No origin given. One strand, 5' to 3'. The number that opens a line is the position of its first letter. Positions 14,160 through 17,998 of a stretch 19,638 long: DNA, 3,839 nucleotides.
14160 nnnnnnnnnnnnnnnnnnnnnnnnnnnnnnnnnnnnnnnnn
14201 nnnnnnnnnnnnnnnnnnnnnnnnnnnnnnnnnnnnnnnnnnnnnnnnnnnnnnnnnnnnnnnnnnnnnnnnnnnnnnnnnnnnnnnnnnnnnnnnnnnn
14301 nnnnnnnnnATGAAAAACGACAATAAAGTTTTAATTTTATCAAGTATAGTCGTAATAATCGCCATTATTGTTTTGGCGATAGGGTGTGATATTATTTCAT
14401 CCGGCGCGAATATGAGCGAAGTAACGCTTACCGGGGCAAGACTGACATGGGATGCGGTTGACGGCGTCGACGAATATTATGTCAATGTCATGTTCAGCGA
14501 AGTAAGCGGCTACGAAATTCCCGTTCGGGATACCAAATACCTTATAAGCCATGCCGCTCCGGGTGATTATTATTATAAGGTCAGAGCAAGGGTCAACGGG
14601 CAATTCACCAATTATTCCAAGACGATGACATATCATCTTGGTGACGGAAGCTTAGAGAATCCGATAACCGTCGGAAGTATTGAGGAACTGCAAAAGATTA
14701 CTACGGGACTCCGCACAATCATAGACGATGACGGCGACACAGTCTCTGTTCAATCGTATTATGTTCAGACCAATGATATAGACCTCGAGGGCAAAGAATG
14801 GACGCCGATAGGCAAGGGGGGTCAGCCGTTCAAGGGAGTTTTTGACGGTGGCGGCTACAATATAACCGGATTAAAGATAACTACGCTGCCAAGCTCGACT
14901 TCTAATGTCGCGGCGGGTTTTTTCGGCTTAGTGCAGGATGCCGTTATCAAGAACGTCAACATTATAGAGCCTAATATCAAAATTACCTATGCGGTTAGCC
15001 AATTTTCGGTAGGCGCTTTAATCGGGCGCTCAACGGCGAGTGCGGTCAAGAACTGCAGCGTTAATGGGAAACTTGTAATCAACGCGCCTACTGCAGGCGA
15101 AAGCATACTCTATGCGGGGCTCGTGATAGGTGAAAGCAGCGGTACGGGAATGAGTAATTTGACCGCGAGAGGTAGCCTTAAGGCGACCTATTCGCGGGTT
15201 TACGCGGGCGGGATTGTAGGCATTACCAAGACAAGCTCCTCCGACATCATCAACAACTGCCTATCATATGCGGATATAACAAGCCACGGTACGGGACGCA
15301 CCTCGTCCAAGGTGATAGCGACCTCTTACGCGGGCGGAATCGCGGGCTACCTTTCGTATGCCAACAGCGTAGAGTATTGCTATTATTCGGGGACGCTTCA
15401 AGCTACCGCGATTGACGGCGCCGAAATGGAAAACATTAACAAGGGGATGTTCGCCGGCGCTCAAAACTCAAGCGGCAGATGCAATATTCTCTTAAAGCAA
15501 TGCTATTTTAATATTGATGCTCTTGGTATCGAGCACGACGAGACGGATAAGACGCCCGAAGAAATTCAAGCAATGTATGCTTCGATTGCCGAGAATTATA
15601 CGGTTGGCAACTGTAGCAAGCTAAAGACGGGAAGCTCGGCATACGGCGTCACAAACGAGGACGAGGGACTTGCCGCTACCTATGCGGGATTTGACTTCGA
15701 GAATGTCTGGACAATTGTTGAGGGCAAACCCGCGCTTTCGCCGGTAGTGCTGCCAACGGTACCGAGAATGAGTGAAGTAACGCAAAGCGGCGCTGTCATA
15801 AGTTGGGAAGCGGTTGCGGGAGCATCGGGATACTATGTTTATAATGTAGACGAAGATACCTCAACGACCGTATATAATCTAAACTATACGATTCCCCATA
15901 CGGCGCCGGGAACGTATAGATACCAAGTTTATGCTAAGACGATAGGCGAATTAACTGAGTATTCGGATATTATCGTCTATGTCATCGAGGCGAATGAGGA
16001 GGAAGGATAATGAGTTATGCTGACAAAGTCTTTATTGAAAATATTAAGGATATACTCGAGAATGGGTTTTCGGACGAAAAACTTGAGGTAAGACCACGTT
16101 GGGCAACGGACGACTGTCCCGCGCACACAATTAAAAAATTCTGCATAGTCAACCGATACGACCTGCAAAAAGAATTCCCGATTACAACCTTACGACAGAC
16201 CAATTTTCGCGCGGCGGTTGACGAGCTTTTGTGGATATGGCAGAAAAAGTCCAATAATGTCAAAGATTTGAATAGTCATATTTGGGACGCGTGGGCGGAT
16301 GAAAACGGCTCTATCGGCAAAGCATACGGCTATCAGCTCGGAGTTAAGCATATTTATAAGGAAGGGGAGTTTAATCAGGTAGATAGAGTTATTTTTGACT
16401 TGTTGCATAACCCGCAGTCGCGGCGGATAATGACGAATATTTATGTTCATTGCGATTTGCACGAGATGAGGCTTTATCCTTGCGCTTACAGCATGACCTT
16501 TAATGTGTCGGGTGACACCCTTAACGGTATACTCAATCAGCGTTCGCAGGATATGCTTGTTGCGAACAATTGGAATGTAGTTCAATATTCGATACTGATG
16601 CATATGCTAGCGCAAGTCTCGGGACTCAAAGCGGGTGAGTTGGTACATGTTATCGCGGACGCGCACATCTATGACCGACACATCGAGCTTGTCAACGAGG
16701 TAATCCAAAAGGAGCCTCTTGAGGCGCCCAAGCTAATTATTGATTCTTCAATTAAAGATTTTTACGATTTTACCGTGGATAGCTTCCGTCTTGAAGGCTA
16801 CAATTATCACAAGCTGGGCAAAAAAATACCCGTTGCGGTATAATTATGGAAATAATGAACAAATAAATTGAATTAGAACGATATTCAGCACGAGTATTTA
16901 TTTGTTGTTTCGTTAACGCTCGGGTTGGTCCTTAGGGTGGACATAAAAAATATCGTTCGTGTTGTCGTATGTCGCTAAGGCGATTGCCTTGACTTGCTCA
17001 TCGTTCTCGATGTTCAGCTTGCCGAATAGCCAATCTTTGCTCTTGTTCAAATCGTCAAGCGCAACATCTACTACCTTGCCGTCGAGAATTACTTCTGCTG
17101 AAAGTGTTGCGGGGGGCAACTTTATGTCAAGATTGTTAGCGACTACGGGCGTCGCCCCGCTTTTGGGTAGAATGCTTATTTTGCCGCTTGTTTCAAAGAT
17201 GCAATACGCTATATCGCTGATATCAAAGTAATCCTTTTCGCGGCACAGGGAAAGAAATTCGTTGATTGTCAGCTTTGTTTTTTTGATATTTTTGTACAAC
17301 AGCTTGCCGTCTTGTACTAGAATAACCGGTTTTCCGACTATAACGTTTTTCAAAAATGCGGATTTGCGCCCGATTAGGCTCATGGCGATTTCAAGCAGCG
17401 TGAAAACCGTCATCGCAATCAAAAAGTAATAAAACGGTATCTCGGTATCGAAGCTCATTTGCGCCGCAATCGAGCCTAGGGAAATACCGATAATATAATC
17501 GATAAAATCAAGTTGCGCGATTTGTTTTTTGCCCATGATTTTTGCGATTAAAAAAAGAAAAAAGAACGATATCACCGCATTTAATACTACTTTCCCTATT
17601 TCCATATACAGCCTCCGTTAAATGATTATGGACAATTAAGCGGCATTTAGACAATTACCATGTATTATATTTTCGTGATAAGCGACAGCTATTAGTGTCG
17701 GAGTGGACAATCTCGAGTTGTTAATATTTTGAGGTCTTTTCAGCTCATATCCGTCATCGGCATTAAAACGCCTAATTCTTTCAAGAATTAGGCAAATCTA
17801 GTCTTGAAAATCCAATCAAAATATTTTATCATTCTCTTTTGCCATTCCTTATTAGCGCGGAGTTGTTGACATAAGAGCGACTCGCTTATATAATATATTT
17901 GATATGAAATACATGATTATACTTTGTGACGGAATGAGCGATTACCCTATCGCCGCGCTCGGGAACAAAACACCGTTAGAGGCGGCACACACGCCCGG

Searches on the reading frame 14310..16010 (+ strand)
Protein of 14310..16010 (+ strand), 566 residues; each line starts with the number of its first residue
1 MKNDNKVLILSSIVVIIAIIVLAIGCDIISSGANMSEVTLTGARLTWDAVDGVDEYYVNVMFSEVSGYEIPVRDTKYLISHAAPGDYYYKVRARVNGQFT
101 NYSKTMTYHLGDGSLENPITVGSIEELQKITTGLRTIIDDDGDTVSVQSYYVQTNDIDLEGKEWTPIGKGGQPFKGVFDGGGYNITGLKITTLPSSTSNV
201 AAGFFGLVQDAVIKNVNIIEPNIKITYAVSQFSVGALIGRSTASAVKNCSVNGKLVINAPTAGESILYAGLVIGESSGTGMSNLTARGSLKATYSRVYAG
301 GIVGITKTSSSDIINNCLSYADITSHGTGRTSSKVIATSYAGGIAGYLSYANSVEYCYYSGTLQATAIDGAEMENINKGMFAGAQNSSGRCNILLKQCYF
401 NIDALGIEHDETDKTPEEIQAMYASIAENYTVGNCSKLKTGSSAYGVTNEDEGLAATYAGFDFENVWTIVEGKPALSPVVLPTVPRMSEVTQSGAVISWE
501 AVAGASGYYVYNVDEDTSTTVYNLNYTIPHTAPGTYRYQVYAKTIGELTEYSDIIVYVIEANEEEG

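Call 12: search_protein_families(library=pfam, proteins=[window:14310-16010:+])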
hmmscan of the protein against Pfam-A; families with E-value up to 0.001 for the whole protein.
window:14310-16010:+ (566 aa): 1 family
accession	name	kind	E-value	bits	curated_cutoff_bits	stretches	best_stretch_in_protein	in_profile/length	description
PF07581.17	Glug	-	8.4e-05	23.2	20.5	0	232-254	3-26/28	The GLUG motif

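Call 18: find_encoding_contigs(protein=window:14310-16010:+, flank=10000, max_places=10)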
Protein window:14310-16010:+ (566 aa): no gene with exactly this product is on record in the collection.

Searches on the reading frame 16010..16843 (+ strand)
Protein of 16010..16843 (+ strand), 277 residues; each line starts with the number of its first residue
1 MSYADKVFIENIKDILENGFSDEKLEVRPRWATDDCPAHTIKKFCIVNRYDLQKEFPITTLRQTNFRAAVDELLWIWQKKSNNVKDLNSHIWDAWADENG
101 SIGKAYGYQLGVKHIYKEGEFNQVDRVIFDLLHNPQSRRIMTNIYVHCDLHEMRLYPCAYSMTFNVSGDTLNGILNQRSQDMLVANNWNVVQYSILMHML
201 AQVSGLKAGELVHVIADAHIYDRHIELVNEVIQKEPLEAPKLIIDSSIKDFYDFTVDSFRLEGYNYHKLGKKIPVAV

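Call 12: search_protein_families(library=pfam, proteins=[window:16010-16843:+])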
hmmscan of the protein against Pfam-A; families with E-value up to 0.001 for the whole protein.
window:16010-16843:+ (277 aa): 1 family
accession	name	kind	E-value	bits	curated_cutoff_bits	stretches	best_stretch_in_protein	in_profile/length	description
PF00303.24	Thymidylat_synt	-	4.5e-83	278.9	24.3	1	7-269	2-259/266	Thymidylate synthase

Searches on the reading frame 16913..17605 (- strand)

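Call 12: search_protein_families(library=pfam, proteins=[window:16913-17605:-])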
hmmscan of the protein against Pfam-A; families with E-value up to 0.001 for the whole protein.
window:16913-17605:- (230 aa): 2 families
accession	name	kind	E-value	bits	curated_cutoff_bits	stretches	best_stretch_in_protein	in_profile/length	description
PF04239.17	DUF421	-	6.1e-33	113.5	23.6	1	81-214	2-129/129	YetF C-terminal domain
PF20730.2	YetF_N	-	2.1e-08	34.3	26.5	1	6-76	4-74/76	YetF N-terminal transmembrane domain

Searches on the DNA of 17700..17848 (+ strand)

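Call 80: search_dna_similar(query=window:17700-17848:+, collection=phages, mode=distant, max_evalue=0.01, max_rows=10)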
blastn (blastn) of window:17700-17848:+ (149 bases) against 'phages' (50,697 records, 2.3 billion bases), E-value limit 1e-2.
No match.
